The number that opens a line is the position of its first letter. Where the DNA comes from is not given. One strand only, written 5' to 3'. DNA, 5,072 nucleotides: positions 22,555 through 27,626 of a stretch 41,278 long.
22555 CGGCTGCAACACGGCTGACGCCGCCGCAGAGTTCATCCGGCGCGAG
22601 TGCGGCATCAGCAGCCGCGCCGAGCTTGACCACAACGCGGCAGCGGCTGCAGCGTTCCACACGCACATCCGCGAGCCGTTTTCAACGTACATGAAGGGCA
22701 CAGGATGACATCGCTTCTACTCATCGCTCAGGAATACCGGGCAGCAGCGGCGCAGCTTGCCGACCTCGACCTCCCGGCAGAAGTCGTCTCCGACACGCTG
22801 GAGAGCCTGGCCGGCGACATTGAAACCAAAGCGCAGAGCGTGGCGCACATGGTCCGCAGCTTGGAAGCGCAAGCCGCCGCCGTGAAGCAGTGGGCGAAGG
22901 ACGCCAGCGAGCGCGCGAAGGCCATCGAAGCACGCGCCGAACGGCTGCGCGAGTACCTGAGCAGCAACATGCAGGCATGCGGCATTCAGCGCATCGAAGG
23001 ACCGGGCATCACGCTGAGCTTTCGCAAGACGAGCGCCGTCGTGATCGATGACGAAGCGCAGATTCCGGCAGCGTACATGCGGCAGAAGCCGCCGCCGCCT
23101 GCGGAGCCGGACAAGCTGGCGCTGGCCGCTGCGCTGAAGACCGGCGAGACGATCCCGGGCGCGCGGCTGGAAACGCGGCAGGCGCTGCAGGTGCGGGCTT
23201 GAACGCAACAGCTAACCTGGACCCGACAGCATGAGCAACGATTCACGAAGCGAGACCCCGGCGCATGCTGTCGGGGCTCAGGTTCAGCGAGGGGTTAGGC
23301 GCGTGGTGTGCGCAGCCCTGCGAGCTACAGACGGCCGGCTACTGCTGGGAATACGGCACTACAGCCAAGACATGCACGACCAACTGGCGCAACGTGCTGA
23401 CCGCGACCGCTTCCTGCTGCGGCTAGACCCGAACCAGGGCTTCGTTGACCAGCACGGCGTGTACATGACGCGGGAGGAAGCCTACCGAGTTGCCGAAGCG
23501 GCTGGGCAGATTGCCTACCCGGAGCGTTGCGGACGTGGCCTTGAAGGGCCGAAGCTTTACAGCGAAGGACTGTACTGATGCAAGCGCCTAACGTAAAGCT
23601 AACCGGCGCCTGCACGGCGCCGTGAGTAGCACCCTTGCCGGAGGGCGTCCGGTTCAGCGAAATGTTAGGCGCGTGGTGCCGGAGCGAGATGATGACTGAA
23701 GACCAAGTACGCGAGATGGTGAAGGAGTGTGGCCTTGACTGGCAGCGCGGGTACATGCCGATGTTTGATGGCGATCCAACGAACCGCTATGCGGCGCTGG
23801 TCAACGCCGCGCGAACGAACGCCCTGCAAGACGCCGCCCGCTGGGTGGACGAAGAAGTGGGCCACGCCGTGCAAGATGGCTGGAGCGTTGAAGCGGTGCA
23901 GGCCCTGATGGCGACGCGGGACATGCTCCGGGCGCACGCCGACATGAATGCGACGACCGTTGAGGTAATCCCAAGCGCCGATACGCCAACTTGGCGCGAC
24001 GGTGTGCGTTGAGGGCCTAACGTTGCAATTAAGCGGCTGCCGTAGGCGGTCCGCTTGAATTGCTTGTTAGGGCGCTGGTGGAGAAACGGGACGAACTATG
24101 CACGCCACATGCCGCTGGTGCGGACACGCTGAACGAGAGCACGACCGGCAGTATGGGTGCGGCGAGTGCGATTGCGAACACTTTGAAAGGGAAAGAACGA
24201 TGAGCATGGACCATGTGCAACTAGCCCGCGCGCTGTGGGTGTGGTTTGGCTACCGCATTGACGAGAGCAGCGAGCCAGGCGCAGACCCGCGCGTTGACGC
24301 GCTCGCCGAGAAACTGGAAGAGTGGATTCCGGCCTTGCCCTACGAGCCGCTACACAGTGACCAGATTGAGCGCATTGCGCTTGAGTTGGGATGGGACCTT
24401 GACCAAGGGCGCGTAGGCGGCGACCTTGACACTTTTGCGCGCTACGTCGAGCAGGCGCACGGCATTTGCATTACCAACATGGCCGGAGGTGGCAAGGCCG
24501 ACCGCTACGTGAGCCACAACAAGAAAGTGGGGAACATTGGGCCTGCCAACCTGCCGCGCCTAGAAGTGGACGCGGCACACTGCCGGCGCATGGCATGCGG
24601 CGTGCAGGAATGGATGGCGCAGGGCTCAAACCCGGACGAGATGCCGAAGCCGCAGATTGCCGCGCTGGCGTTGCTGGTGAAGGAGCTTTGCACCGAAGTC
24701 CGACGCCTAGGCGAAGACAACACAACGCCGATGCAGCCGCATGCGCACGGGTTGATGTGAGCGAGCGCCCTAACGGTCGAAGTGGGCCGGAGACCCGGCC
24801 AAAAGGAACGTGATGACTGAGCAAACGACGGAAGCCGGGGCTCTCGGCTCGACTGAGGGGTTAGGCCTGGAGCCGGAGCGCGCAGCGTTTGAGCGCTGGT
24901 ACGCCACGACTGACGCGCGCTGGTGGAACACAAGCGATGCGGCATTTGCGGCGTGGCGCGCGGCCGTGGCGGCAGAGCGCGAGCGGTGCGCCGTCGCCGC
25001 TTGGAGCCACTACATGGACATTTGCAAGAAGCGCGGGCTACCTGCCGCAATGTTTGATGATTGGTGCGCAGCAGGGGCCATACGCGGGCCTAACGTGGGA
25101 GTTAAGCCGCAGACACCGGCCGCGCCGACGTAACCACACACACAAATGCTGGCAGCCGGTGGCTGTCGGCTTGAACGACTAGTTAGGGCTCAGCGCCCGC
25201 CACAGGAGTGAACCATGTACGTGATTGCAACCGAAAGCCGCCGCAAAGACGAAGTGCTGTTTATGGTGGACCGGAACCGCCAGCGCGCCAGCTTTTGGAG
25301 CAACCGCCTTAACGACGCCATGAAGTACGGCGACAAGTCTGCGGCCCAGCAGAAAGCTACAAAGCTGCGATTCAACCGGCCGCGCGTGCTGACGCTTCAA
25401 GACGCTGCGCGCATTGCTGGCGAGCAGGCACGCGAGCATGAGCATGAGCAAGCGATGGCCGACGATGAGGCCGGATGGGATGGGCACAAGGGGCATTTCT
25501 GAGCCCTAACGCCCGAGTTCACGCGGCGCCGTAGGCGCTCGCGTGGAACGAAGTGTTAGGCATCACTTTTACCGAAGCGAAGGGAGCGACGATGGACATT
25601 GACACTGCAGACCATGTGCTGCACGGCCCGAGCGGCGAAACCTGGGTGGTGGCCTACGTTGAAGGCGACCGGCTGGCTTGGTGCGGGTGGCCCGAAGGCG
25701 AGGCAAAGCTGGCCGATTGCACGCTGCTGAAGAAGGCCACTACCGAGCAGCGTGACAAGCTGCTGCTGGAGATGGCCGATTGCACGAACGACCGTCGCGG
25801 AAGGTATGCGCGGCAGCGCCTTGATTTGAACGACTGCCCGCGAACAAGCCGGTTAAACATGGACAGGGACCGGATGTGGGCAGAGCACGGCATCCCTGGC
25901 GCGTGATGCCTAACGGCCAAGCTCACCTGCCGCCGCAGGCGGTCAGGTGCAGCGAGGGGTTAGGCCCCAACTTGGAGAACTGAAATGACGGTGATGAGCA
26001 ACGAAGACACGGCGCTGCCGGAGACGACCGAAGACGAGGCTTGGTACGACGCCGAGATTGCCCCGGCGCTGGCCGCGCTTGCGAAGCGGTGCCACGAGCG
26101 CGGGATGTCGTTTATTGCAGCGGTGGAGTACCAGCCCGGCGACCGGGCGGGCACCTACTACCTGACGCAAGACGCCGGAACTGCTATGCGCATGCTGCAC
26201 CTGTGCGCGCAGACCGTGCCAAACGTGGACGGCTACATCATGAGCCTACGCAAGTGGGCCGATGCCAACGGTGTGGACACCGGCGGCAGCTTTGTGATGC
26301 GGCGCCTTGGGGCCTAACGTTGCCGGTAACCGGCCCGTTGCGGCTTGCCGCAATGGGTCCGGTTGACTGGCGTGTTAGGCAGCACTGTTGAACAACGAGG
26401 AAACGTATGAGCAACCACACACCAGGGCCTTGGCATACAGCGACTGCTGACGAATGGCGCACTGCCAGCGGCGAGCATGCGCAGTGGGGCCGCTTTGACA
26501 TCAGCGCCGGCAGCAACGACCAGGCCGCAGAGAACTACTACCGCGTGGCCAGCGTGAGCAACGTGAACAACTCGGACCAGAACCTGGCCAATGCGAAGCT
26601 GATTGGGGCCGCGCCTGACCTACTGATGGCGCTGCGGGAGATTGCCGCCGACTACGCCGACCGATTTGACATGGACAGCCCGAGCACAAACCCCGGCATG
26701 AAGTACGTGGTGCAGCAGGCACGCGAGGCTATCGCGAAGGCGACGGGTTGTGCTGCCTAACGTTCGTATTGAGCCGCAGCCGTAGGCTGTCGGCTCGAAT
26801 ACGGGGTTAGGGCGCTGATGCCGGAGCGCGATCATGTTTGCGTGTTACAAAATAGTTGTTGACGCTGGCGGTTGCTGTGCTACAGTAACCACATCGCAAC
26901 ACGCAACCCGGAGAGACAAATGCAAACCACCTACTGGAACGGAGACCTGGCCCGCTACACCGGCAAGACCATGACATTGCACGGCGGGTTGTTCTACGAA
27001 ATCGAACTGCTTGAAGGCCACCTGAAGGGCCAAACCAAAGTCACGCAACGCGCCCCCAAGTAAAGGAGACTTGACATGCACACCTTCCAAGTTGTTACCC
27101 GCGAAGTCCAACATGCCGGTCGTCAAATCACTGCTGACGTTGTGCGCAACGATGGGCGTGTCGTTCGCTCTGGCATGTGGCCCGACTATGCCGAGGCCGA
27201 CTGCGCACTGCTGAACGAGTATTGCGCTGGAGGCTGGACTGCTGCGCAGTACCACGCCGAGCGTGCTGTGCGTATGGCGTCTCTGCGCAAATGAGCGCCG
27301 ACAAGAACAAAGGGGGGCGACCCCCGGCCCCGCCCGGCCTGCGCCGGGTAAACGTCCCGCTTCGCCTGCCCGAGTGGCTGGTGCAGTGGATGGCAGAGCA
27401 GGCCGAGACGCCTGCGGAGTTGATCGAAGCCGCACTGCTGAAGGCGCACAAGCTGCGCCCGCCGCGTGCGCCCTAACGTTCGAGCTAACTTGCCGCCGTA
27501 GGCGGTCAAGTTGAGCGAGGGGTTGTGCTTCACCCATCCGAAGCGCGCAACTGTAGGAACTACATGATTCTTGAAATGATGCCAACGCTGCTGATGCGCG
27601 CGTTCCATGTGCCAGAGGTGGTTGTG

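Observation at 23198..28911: Thirteen attC-like folded sites make the phage accessory region an integron-style cassette array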

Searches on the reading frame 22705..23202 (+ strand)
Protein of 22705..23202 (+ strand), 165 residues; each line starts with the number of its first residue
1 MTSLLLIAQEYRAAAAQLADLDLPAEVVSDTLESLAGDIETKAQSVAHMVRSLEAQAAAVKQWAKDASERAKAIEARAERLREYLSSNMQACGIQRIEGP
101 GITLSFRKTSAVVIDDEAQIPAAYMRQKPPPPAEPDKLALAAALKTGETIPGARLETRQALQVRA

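Call 11: search_protein_families(library=pfam, proteins=[window:22705-23202:+], max_evalue=0.01)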
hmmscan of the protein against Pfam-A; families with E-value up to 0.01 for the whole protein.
window:22705-23202:+ (165 aa): 1 family
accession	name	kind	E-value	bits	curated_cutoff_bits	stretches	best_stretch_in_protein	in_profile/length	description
PF05565.16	Sipho_Gp157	-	7.4e-43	146.8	28.6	1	6-164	4-162/162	Siphovirus Gp157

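Call 21: find_encoding_contigs(protein=window:22705-23202:+, flank=10000, max_places=10)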
Protein window:22705-23202:+ (165 aa): 1 contig read that carries it; 1 place shown.
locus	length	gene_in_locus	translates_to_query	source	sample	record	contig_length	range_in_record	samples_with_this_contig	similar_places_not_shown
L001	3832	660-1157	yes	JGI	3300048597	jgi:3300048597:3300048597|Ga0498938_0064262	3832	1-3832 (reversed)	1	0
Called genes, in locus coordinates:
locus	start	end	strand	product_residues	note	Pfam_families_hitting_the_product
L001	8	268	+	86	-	-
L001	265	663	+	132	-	-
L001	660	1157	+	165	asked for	PF05565:Sipho_Gp157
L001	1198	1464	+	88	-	-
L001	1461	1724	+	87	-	-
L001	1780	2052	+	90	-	-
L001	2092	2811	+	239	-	-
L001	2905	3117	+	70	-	-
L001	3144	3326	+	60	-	-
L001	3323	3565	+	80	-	-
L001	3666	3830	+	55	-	?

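Call 22: find_related_loci(query=window:22705-23199:+, collection=viral_contigs, flank=10000)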
Query window:22705-23199:+ (165 aa) in viral_contigs; peptide patterns used: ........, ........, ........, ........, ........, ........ (x = any residue, [..] = any of these).
27 stretches matched a pattern; 2 encode a relative of the query (tblastn E <= 1e-3); 2 distinct loci.
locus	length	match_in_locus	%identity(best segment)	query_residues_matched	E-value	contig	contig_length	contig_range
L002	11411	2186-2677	65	1-164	1e-66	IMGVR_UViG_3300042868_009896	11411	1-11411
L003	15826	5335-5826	62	1-164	1e-55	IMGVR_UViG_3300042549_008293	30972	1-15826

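Call 38: find_related_loci(query=A2, collection=genome_contigs, flank=10000)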
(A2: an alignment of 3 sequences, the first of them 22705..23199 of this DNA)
Query A2 (165 aa) in genome_contigs; peptide patterns used: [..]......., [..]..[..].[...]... (x = any residue, [..] = any of these).
111 stretches matched a pattern; 1 encode a relative of the query (tblastn E <= 1e-3); 1 distinct loci.
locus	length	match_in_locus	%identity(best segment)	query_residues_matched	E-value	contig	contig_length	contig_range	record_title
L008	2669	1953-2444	65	1-164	8e-69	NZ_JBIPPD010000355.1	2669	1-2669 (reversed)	MAG: Flavobacterium sp. isolate ME2015-06-19_3300044640_group6_bin18 Rohwer_bin894_scaffold_61758_c1, whole genome shotg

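Call 39: find_related_loci(query=A2, collection=metagenome_contigs, flank=10000)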
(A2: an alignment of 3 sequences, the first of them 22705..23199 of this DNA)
Query A2 (165 aa) in metagenome_contigs; peptide patterns used: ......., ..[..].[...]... (x = any residue, [..] = any of these).
600 stretches matched a pattern (row limit reached: there are more); 15 encode a relative of the query (tblastn E <= 1e-3); 15 distinct loci.
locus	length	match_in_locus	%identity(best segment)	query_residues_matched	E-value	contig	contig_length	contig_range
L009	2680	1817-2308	64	1-164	8e-60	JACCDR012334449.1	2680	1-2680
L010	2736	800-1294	48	1-164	3e-45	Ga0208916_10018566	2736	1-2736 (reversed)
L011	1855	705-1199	48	1-164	1e-45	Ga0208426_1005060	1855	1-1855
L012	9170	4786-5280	46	1-164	3e-43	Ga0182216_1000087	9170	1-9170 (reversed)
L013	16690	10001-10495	46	1-164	3e-43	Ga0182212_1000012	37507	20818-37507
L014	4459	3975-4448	47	1-157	6e-43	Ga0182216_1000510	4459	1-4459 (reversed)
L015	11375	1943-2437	45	1-164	6e-42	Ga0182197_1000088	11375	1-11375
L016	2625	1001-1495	48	1-164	9e-42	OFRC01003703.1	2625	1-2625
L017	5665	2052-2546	48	1-164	1e-41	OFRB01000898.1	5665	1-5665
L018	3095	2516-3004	45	3-164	9e-40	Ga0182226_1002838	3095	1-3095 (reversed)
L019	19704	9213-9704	46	2-164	1e-33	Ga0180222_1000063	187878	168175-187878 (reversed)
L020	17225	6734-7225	46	2-164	1e-33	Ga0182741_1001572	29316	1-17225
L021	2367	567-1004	45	20-164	5e-33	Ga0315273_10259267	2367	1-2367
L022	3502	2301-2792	35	1-164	4e-26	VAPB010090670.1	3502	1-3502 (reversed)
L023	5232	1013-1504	35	1-164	4e-26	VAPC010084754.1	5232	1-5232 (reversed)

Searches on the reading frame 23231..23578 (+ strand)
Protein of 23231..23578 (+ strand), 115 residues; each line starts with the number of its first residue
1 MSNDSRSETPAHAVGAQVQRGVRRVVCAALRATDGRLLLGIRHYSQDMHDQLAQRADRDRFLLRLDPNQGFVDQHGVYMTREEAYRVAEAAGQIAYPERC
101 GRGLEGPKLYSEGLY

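Call 12: search_protein_families(library=phrogs, proteins=[window:23231-23578:+], max_evalue=0.01)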
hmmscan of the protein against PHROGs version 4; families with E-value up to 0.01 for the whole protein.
window:23231-23578:+ (115 aa): 1 family
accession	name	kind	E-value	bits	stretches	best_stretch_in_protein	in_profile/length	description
phrog_839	-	unknown function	2.3e-23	84.1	1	22-114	80-174/253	-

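Call 67: search_protein_families(library=pfam, proteins=[window:23231-23578:+], max_evalue=0.01)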
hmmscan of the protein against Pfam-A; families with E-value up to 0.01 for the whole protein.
window:23231-23578:+ (115 aa): 0 families

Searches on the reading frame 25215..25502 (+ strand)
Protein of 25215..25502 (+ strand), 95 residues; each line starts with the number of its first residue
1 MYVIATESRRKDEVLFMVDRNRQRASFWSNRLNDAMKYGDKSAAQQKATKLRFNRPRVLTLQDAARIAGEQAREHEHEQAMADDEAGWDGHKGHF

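Call 12: search_protein_families(library=phrogs, proteins=[window:25215-25502:+], max_evalue=0.01)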
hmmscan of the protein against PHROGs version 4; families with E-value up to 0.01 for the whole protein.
window:25215-25502:+ (95 aa): 1 family
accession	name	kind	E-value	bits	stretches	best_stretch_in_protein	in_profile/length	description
phrog_29068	-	unknown function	0.00019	22.7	1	2-59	49-106/117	-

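Call 67: search_protein_families(library=pfam, proteins=[window:25215-25502:+], max_evalue=0.01)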
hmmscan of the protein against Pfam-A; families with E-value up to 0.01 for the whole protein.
window:25215-25502:+ (95 aa): 0 families

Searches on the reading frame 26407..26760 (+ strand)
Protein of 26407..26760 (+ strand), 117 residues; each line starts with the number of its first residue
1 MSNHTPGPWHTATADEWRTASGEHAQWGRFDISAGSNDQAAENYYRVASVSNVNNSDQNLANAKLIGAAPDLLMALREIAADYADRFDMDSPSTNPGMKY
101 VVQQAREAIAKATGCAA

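Call 12: search_protein_families(library=phrogs, proteins=[window:26407-26760:+], max_evalue=0.01)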
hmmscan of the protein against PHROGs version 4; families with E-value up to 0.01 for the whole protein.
window:26407-26760:+ (117 aa): 1 family
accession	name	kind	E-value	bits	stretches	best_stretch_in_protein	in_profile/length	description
phrog_1273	-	unknown function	2e-16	61.2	1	1-114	5-99/103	-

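Call 67: search_protein_families(library=pfam, proteins=[window:26407-26760:+], max_evalue=0.01)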
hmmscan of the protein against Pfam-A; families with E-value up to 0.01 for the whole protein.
window:26407-26760:+ (117 aa): 0 families

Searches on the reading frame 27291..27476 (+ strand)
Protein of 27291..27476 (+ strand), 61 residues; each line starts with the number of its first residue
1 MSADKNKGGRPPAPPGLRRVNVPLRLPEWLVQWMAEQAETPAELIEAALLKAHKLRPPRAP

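Call 68: search_protein_families(library=ncbifam, proteins=[window:27291-27476:+], max_evalue=0.01)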
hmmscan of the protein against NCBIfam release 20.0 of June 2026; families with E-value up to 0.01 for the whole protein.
window:27291-27476:+ (61 aa): 0 families

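Call 90: search_protein_families(library=pfam, proteins=[window:27291-27476:+], max_evalue=0.01)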
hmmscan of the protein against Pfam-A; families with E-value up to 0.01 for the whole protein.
window:27291-27476:+ (61 aa): 0 families
